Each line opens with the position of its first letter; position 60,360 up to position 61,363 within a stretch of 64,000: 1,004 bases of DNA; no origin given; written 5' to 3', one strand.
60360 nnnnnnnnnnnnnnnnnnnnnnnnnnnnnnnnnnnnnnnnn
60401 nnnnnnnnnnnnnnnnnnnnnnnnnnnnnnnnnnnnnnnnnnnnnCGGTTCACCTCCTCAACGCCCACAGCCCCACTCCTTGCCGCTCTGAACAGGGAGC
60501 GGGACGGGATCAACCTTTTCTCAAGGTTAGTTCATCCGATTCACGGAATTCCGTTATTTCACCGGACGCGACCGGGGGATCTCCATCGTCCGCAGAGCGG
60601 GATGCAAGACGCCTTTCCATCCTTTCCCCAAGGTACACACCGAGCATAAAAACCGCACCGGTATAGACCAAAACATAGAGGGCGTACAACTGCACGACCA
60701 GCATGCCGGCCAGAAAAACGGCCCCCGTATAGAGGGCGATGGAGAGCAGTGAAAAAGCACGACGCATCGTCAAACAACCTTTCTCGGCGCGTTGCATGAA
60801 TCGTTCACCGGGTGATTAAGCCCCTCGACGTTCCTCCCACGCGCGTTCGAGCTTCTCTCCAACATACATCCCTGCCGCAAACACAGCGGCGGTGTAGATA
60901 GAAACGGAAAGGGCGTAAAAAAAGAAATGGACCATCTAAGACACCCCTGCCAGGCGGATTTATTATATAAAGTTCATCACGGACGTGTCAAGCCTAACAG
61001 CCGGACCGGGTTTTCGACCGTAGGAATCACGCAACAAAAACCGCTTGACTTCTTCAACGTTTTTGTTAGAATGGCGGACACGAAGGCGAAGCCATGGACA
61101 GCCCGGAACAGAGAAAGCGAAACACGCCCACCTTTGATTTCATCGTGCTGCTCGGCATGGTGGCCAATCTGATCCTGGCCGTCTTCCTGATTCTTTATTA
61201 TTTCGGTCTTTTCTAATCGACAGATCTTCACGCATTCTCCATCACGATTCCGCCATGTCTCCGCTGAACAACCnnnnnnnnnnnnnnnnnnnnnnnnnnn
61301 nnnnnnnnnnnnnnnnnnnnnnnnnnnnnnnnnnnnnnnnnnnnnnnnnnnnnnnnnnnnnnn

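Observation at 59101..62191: Two membrane-anchored FGE-sulfatase paralogues bracket three tandem 'YTGAVF' small membrane peptides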

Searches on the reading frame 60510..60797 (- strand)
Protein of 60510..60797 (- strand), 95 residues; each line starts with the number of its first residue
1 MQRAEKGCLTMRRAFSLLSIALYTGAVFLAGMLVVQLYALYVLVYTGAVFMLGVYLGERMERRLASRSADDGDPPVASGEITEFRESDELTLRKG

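Call 3: search_protein_families(library=pfam, proteins=[window:60510-60797:-], max_evalue=1)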
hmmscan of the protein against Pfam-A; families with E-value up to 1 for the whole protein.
window:60510-60797:- (95 aa): 0 families

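Call 5: search_protein_families(library=ncbifam, proteins=[window:60510-60797:-], max_evalue=1)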
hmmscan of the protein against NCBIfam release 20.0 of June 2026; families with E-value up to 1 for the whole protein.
window:60510-60797:- (95 aa): 1 family
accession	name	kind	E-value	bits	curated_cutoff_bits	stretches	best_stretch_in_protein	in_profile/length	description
NF038373.1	cittilin_RiPP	subfamily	0.023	15.1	34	0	43-51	4-12/27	cittilin family RiPP precursor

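Call 8: find_homologous_proteins(query=window:60513-60767:-, max_evalue=10)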
Query seq(85 aa) (85 aa): 38 proteins with E <= 10 among 49 candidates.
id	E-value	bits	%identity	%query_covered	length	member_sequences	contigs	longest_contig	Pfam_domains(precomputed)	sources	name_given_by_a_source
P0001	4.5e-46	172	100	100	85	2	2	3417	-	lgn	-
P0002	5.9e-25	105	64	99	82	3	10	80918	-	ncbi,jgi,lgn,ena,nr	ncbi:MAG TPA: hypothetical protein VMN77_09295 [Nitrospiria bacterium]|jgi:hypothetical protein|nr:h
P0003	7.0e-25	104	63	99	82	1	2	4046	-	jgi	jgi:hypothetical protein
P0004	1.3e-24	103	66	100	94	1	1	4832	-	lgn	-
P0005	9.1e-24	101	64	99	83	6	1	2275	-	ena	-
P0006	1.2e-23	100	61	99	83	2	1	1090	-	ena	-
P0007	2.2e-23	100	63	99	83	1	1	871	-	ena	-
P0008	2.5e-23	99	61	99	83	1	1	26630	-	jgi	jgi:hypothetical protein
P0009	3.2e-23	99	61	99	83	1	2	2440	-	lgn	-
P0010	4.6e-23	99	65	99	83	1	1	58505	-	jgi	jgi:hypothetical protein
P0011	1.3e-22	97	62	99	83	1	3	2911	-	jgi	jgi:hypothetical protein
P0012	1.5e-22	97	61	99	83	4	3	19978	-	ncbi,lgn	-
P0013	1.5e-22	97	60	99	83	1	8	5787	-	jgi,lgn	-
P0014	2.2e-22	96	62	99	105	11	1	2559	-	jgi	-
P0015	2.5e-22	96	61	99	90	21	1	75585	-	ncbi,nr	ncbi:MAG: hypothetical protein HY203_10790 [Nitrospirae bacterium]|nr:hypothetical protein [Nitrospi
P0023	4.3e-21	92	58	99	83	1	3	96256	-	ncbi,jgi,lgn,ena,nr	ncbi:MAG TPA: hypothetical protein VLY20_03455 [Nitrospiria bacterium]|nr:hypothetical protein [Nitr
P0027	1.4e-17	81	54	95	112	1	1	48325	-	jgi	jgi:hypothetical protein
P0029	5.3e-17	79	57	93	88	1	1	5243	-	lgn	-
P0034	1.2e-14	72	61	72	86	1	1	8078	-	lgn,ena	-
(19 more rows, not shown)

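Call 10: find_encoding_contigs(protein=P0023, flank=8000, max_places=3)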
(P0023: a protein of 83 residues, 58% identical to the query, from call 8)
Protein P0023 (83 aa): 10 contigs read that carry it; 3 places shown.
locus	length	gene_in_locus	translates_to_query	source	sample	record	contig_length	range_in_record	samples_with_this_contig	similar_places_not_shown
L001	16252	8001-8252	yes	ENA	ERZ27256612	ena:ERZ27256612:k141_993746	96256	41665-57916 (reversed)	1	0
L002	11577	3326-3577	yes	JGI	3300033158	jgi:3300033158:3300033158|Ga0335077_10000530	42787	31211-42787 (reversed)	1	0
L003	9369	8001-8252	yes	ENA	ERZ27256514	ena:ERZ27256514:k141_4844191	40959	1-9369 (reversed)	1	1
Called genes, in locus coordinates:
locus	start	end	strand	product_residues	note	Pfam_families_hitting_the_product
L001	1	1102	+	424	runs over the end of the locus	PF01512:Complex1_51K, PF22461:SLBB_2, PF10531:SLBB, PF10589:NADH_4Fe-4S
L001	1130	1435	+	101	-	PF00111:Fer2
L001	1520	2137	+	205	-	PF01227:GTP_cyclohydroI, PF14489:QueF (weak)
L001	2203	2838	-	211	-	PF01914:MarC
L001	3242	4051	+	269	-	PF14686:fn3_3 (weak), PF13620:CarboxypepD_reg (weak)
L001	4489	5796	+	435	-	PF00709:Adenylsucc_synt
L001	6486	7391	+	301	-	PF03781:FGE-sulfatase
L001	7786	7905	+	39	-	-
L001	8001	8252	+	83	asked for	-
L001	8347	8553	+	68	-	-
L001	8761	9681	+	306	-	PF03781:FGE-sulfatase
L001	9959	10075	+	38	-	-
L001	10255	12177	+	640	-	PF01654:Cyt_bd_oxida_I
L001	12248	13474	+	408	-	-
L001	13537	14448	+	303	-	PF13442:Cytochrome_CBB3 (weak)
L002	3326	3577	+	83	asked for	-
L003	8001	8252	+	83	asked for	-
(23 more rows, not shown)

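Call 13: find_encoding_contigs(protein=P0034, flank=8000, max_places=3)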
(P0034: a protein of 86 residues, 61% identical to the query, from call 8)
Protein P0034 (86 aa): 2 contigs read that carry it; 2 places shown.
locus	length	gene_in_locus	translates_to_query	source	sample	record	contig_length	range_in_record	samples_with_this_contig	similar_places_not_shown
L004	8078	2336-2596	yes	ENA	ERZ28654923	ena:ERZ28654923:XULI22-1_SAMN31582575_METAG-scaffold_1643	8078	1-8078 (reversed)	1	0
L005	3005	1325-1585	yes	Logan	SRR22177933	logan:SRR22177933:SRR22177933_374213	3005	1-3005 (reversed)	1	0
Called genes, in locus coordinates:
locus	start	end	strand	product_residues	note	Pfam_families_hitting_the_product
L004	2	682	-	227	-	?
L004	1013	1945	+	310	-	PF03781:FGE-sulfatase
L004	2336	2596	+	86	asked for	-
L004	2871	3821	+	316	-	PF03781:FGE-sulfatase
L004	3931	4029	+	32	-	-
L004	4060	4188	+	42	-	-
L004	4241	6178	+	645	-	PF01654:Cyt_bd_oxida_I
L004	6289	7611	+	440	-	-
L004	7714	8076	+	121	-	?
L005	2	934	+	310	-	?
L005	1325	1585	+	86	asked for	-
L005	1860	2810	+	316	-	PF03781:FGE-sulfatase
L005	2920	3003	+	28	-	?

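Call 14: find_encoding_contigs(protein=P0027, flank=8000, max_places=3)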
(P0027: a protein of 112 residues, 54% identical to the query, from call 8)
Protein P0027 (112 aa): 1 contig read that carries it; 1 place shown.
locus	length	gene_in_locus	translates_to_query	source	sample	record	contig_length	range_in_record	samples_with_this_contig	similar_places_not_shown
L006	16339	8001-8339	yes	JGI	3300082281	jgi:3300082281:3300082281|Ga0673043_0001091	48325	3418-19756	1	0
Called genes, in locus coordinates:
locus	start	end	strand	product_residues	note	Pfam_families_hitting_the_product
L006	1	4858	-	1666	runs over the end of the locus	PF07731:Cu-oxidase_2 (faint), PF07732:Cu-oxidase_3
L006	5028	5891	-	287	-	PF13620:CarboxypepD_reg (weak)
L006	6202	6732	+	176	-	-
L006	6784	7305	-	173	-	-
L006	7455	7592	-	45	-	-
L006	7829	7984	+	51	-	-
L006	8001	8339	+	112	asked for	-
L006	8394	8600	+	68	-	-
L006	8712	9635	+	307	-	PF03781:FGE-sulfatase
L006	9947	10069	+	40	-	-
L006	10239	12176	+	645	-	PF01654:Cyt_bd_oxida_I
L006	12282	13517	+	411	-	-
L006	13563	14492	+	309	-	PF00034:Cytochrom_C (weak)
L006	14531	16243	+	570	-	PF00034:Cytochrom_C (weak), PF13442:Cytochrome_CBB3 (weak), PF00034:Cytochrom_C, PF13442:Cytochrome_CBB3 (weak), PF09459:EB_dh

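Call 15: find_encoding_contigs(protein=P0029, flank=8000, max_places=3)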
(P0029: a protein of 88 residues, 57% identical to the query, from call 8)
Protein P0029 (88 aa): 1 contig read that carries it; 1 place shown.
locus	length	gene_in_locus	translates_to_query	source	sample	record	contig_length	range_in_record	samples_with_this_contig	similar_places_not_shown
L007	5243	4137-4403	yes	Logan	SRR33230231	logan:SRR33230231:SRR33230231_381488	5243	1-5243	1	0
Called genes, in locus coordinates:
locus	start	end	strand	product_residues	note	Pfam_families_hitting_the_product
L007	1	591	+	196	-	?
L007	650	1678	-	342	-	PF00174:Oxidored_molyb, PF03404:Mo-co_dimer (weak)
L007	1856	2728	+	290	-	PF14686:fn3_3 (weak), PF13620:CarboxypepD_reg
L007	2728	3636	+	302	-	PF03781:FGE-sulfatase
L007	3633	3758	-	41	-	-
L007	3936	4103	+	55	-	-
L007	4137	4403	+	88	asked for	-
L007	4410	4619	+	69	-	-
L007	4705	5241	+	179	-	?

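Call 17: find_related_loci(query=A1, collection=genome_contigs, flank=10000)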
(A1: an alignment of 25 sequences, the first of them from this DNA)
Query A1 (85 aa) in genome_contigs; peptide patterns used: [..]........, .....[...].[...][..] (x = any residue, [..] = any of these).
17 stretches matched a pattern; 4 encode a relative of the query (tblastn E <= 1e-3); 4 distinct loci.
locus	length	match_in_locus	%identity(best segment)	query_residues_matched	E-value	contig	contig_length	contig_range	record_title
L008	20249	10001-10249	64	1-84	3e-31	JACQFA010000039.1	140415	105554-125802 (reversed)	MAG: Nitrospirae bacterium isolate NC_groundwater_1035_Pr1_S-0.65um_57_15 Montesol18_Sp65_coassembly_scaffold_576518, wh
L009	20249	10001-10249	62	1-84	2e-30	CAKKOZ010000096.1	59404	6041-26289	Nitrospiria bacterium isolate Hainich-H32-bin115-1 genome assembly, contig: H32-bin115_1_Hain_PNK108_H32_02um_129_length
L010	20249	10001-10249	61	1-84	7e-29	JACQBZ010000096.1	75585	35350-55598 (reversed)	MAG: Nitrospirae bacterium isolate NC_groundwater_955_Pr1_S-0.2um_56_113 Montesol18-Sp2_coassembly_scaffold_1182806, who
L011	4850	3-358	61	16-84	3e-23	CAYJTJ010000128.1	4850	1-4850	MAG TPA_asm: uncultured Nitrospirota bacterium isolate ERP125453_co1_269 genome assembly, contig: NODE_23808_length_4850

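Call 24: search_protein_representatives(alignment_id=A1)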
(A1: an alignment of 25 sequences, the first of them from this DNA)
Query: 25 sequences, 84 profile positions. Proteins with E-value up to 0.001 (for the whole library): 42; up to 1e-10: 19; up to 1e-30: 2. The best 42 are listed.
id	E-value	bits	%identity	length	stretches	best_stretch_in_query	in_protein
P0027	5.2e-33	128.6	-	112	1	1-75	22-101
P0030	8.7e-32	124.7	-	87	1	1-82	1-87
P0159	8.6e-29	115.1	-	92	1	1-71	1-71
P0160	1.0e-28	114.9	-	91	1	1-73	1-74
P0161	9.0e-28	111.9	-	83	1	1-83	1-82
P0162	5.4e-27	109.4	-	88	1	1-77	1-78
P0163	1.4e-26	108.0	-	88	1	1-64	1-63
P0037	8.0e-26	105.6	-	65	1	19-83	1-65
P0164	9.2e-26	105.4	-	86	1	2-76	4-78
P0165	1.2e-24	101.9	-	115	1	2-82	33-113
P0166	6.8e-22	93.0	-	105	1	1-76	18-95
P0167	1.5e-18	82.3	-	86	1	1-75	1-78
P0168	2.6e-18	81.5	-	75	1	10-77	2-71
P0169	5.7e-15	70.8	-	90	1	1-69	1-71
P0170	2.5e-14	68.8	-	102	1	1-69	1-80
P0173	2.9e-11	58.9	-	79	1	5-60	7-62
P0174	5.0e-11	58.2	-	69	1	17-69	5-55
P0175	6.1e-10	54.7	-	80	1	4-66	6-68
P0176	6.7e-10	54.6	-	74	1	2-61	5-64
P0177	1.3e-09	53.7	-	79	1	5-61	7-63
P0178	7.7e-08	48.0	-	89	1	17-67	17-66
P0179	5.8e-07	45.2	-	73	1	27-73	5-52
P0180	7.1e-07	44.9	-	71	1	27-65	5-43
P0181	8.6e-07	44.6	-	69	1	27-67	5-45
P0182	9.3e-07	44.5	-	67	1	27-54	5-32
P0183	1.1e-06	44.2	-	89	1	23-64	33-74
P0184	1.5e-06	43.8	-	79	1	27-76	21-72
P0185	1.8e-06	43.6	-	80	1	1-62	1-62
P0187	3.6e-06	42.6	-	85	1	23-62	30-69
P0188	4.4e-06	42.4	-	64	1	4-58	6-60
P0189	5.5e-06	42.0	-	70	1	27-73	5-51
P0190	7.6e-06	41.6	-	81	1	1-58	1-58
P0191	2.1e-05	40.2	-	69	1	27-69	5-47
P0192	2.5e-05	39.9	-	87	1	4-61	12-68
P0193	6.5e-05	38.6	-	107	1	1-71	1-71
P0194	5.8e-04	35.6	-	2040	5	29-44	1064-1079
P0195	6.7e-04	35.4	-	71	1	5-65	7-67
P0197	7.9e-04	35.1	-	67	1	27-65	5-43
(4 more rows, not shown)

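Call 31: list_cluster_members(proteins=[P0185, P0190, P0178, P0175, P0195, P0193, P0176, P0188, P0170, P0169])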
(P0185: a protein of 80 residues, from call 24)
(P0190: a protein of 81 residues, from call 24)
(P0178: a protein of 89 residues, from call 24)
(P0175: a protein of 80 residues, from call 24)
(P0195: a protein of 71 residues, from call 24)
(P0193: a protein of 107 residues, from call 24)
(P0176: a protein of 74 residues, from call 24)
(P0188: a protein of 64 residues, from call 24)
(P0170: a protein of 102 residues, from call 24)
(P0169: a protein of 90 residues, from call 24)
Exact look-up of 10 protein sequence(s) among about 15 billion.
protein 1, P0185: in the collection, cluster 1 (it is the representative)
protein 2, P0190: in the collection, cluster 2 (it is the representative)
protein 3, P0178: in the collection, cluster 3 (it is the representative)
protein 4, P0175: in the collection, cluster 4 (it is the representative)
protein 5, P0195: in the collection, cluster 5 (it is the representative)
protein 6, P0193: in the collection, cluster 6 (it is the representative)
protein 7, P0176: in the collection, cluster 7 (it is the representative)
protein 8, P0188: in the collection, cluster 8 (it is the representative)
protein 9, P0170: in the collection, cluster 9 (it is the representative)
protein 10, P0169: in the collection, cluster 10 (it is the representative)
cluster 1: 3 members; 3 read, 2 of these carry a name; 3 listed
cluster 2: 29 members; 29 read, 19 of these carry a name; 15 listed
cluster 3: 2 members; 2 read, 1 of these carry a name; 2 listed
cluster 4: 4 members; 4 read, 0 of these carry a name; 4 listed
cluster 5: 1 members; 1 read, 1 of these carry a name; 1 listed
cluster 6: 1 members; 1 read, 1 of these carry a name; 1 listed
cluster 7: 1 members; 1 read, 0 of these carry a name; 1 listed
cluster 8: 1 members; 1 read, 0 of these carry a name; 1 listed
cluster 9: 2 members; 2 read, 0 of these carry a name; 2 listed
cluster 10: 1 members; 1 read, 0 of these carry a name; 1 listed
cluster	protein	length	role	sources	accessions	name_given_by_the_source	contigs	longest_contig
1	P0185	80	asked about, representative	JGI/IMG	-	hypothetical protein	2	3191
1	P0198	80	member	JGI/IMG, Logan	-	hypothetical protein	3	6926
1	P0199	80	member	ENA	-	-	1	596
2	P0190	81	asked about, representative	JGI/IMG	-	-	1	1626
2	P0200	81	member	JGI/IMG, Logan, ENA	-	hypothetical protein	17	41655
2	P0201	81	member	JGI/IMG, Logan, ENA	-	hypothetical protein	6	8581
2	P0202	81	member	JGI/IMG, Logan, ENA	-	hypothetical protein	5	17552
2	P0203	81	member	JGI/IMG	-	hypothetical protein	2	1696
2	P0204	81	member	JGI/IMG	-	hypothetical protein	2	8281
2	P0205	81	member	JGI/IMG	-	hypothetical protein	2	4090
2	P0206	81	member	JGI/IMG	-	hypothetical protein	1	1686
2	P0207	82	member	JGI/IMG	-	hypothetical protein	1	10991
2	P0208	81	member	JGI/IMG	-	hypothetical protein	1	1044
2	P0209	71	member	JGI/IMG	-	hypothetical protein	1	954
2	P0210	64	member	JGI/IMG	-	hypothetical protein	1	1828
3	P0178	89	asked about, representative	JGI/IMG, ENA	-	-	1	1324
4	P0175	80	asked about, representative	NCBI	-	-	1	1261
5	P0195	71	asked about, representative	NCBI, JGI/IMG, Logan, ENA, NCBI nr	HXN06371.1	MAG TPA: hypothetical protein VN944_04815 [Nitrospiria bacterium] | hypothetical protein [Nitrospiria bacterium]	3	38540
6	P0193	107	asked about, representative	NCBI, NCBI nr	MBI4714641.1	MAG: hypothetical protein HY760_01620 [Nitrospirae bacterium] | hypothetical protein [Nitrospirota bacterium]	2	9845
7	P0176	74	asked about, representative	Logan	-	-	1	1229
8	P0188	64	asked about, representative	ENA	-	-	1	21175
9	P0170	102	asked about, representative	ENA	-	-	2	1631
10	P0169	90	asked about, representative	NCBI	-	-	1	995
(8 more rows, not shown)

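Call 49: list_cluster_members(proteins=[P0173, P0174, P0177, P0183, P0187, P0192, P0179, P0184, P0189, P0191])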
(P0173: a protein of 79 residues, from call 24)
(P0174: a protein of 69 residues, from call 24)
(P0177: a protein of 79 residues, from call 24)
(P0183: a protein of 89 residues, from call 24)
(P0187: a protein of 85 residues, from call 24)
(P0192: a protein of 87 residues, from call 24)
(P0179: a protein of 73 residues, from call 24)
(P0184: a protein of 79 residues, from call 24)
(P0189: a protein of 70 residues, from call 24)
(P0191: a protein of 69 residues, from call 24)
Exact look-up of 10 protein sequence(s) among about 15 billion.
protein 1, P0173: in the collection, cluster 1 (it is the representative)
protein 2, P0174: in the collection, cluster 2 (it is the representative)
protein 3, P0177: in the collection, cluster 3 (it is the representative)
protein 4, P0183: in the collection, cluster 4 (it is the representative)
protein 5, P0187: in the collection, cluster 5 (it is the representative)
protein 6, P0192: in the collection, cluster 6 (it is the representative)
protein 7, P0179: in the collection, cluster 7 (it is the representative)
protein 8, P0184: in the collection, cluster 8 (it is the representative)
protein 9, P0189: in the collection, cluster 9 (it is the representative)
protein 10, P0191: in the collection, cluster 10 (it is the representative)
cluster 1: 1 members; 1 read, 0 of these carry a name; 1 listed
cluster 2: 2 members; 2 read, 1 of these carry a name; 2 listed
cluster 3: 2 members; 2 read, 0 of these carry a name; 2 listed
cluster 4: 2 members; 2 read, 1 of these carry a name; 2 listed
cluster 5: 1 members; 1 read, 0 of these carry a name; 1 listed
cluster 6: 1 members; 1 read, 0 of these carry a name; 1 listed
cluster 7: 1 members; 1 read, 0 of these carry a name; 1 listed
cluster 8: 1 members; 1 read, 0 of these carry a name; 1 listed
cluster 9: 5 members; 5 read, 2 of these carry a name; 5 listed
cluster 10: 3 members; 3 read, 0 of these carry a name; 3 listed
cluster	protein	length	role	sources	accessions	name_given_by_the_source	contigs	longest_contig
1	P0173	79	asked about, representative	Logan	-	-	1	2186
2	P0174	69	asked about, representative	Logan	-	-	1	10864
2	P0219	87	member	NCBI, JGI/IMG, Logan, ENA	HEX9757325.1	MAG TPA: hypothetical protein VGB26_05945 [Nitrospiria bacterium] | hypothetical protein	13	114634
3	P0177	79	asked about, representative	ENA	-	-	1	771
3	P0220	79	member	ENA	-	-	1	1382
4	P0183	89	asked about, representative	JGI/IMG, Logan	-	hypothetical protein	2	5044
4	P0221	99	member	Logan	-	-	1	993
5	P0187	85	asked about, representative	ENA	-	-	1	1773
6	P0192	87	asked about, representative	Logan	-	-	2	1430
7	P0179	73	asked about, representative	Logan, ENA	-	-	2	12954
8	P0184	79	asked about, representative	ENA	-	-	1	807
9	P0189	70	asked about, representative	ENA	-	-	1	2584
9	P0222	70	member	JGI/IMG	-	hypothetical protein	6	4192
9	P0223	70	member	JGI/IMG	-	hypothetical protein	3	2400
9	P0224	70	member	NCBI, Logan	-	-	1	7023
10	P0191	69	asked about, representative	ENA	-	-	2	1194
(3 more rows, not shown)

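Call 64: predict_structure(alignment_id=A1)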
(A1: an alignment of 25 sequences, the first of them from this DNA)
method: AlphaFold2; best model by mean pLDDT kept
length: 85 residues; sequences in the alignment: 25
mean_pLDDT: 79.4   pTM: 0.45
mean pLDDT of the five models: 79.4, 79.4, 79.2, 77.6, 76.9
residues with pLDDT >= 90: 50; 70-90: 8; 50-70: 5; < 50: 22
segments of 3 or more residues with pLDDT < 50: 64-85
pLDDT, mean of each block of 10 residues (from residue 1): 91 97 98 98 96 82 47 43 43
secondary structure, 60 per line:
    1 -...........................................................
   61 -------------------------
elements in order: H2-60

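Call 82: list_cluster_members(proteins=[P0159, P0160, P0163, P0165, P0166, P0167, P0180, P0181, P0182, P0197])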
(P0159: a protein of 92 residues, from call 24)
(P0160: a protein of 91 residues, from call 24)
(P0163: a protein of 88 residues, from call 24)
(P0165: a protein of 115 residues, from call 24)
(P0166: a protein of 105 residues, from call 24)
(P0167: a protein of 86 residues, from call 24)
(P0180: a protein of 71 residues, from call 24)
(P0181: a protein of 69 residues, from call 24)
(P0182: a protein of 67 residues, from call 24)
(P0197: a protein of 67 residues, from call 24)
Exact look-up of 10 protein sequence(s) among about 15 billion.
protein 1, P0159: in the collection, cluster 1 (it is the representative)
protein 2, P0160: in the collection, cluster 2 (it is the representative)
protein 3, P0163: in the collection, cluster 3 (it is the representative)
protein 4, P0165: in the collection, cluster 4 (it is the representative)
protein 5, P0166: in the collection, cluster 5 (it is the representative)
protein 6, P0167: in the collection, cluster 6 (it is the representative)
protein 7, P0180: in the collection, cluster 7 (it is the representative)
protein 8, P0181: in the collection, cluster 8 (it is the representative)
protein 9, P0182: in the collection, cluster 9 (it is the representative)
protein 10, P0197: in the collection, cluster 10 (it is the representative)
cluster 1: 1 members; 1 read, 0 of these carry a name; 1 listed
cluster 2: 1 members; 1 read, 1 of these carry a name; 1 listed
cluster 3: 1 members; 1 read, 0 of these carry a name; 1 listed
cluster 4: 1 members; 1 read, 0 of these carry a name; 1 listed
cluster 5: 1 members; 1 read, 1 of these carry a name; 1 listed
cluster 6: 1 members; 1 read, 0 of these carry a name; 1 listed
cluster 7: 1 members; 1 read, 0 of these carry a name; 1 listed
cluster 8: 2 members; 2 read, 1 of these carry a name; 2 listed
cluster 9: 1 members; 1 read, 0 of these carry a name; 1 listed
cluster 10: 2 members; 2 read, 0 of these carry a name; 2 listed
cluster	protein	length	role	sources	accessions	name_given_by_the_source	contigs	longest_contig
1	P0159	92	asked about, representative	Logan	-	-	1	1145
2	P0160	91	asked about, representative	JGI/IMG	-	signal transduction histidine kinase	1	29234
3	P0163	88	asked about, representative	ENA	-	-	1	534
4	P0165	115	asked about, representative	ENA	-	-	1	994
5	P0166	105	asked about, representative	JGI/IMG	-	hypothetical protein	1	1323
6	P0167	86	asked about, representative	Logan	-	-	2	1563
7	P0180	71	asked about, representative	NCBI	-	-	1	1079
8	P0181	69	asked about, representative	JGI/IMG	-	hypothetical protein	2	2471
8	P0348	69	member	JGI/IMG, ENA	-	-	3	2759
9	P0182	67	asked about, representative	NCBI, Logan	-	-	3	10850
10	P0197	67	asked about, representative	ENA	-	-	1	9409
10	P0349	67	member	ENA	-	-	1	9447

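Call 83: search_protein_families(library=pfam, proteins=[window:60513-60767:-], max_evalue=10)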
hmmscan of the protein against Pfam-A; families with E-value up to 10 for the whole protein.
seq(85 aa): 1 family
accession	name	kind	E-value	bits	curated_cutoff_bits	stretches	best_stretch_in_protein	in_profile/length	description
PF11808.13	PhoR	-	0.12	13.2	27.1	1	7-71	6-67/86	Phosphate regulon sensor protein PhoR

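Call 84: search_protein_families(library=padloc, proteins=[window:60513-60767:-], max_evalue=0.01)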
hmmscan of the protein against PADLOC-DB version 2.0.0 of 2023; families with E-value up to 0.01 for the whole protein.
seq(85 aa): 0 families

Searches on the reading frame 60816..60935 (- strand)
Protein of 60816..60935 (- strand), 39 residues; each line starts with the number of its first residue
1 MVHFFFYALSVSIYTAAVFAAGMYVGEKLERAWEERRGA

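Call 3: search_protein_families(library=pfam, proteins=[window:60816-60935:-], max_evalue=1)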
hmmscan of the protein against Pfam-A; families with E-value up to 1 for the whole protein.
window:60816-60935:- (39 aa): 1 family
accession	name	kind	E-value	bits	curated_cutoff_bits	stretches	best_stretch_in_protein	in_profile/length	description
PF02659.21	Mntp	-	0.078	13.2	24.4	1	2-36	101-135/152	Putative manganese efflux pump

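Call 5: search_protein_families(library=ncbifam, proteins=[window:60816-60935:-], max_evalue=1)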
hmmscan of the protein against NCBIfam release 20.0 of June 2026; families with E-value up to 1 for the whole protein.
window:60816-60935:- (39 aa): 0 families

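Call 84: search_protein_families(library=padloc, proteins=[window:60819-60935:-], max_evalue=0.01)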
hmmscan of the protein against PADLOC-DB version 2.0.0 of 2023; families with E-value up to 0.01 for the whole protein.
seq(39 aa): 0 families

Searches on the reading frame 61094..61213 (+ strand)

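Call 83: search_protein_families(library=pfam, proteins=[window:61094-61213:+], max_evalue=10)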
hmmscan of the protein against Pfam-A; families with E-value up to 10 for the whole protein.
seq(40 aa): 1 family
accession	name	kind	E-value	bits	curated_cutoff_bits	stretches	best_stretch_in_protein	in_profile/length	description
PF06024.17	Orf78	-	0.16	12.7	29.4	1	8-37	54-84/101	Orf78 (ac78)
